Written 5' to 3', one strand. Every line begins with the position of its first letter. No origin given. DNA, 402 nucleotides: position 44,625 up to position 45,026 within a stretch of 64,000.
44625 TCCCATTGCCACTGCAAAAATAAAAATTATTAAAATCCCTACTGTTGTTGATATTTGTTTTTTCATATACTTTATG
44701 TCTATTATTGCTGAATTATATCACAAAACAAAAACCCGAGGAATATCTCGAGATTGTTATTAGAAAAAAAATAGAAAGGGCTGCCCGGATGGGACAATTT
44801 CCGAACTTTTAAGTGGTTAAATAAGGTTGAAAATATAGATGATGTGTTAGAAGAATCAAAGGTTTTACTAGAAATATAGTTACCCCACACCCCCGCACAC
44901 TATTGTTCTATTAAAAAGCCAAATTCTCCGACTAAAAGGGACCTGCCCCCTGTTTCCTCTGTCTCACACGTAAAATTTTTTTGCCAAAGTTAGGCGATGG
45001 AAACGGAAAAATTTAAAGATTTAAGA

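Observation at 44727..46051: GC-rich FISUMP gene bracketed by direct repeats exactly 1200 nt apart, one containing the tRNA-Gln 3' end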

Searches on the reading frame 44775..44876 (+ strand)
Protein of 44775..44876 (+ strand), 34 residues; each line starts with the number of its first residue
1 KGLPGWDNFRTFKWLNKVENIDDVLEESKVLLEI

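Call 80: search_protein_representatives(protein=window:44775-44876:+)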
Query: 34 residues. Proteins with E-value up to 0.001 (for the whole library): 7; up to 1e-10: 0; up to 1e-30: 0. The best 7 are listed.
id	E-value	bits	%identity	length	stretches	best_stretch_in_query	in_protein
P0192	1.0e-09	52.6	75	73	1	3-34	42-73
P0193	9.7e-08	46.6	73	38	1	5-34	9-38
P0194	9.8e-06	40.5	-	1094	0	-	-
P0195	2.3e-05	39.4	69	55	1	6-34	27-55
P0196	2.3e-05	39.4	62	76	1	3-34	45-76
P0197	2.7e-05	39.1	39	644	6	3-30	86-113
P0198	1.9e-04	36.5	53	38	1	3-34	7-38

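Call 82: list_cluster_members(proteins=[P0192, P0193, P0195, P0196, P0198])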
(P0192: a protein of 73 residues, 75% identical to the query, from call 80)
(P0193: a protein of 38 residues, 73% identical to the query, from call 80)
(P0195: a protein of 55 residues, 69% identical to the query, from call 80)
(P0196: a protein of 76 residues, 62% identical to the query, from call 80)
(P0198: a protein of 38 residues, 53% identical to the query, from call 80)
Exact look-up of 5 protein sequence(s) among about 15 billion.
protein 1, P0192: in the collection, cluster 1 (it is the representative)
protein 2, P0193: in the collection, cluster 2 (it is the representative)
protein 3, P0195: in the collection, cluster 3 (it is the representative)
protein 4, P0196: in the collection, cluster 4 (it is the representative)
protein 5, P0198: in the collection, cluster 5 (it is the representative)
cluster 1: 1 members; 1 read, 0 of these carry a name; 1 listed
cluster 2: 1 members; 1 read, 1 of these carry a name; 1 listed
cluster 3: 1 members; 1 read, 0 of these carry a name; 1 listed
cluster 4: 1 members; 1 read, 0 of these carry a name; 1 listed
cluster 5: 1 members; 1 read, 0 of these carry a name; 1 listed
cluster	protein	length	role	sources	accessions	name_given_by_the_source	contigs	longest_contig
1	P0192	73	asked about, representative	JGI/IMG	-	-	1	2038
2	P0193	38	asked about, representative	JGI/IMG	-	hypothetical protein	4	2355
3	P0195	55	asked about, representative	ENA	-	-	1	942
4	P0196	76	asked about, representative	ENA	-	-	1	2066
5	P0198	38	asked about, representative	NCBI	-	-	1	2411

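Call 83: search_protein_families(library=pfam, proteins=[P0192, P0193, P0195, P0196, P0198, window:44775-44876:+], max_evalue=10)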
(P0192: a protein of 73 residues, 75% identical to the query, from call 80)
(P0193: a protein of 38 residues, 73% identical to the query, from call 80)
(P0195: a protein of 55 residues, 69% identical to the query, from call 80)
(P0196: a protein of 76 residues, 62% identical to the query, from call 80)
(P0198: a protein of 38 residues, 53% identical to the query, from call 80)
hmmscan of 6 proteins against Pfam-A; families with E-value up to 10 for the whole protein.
P0192 (73 aa): 0 families

P0193 (38 aa): 0 families

P0195 (55 aa): 0 families

P0196 (76 aa): 0 families

P0198 (38 aa): 0 families

window:44775-44876:+ (34 aa): 0 families

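Call 85: find_related_loci(query=A4, collection=viral_contigs, flank=8000)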
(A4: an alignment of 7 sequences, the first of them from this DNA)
Query A4 (34 aa) in viral_contigs; peptide patterns used: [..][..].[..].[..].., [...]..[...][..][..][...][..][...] (x = any residue, [..] = any of these).
45 stretches matched a pattern, but none encodes a relative of the query by tblastn (E <= 1e-3).

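Call 86: search_protein_families(library=phrogs, proteins=[P0192, P0193, P0195, P0196, P0198, window:44775-44876:+], max_evalue=10)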
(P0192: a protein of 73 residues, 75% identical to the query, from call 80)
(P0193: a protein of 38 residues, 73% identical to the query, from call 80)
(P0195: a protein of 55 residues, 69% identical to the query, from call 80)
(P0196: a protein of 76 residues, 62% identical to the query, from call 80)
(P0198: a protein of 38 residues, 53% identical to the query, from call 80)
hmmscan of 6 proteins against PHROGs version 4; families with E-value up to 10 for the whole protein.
P0192 (73 aa): 0 families

P0193 (38 aa): 1 family
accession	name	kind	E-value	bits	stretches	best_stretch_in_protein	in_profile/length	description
phrog_37703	-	unknown function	0.057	14.8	1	2-28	46-72/75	-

P0195 (55 aa): 0 families

P0196 (76 aa): 0 families

P0198 (38 aa): 0 families

window:44775-44876:+ (34 aa): 0 families

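Call 87: search_protein_families(library=ncbifam, proteins=[P0192, P0193, P0195, P0196, P0198, window:44775-44876:+], max_evalue=1)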
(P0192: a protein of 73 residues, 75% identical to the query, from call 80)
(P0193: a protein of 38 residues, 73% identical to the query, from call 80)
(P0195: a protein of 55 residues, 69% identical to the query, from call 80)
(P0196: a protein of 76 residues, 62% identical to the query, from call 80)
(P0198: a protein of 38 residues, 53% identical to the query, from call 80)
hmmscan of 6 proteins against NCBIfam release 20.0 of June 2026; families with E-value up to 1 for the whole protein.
P0192 (73 aa): 1 family
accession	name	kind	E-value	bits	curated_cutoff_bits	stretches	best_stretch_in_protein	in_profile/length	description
NF008130.0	PRK10878.1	equivalog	0.097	12.7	120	1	19-64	21-69/88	FAD assembly factor SdhE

P0193 (38 aa): 0 families

P0195 (55 aa): 0 families

P0196 (76 aa): 1 family
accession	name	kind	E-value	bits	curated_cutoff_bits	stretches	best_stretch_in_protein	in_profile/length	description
NF011162.1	PRK14563.1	equivalog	0.0039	17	40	1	26-50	19-43/47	ribosome modulation factor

P0198 (38 aa): 0 families

window:44775-44876:+ (34 aa): 0 families

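Call 88: search_solved_structures(query=A4, max_evalue=10)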
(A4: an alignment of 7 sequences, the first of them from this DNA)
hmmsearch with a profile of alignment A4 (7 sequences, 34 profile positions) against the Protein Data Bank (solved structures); distinct sequences matched with E-value up to 10: 1.
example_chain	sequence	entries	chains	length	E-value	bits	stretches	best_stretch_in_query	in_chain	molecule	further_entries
2z51_A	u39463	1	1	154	1.8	11.6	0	19-29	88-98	NifU-like protein 2, chloroplast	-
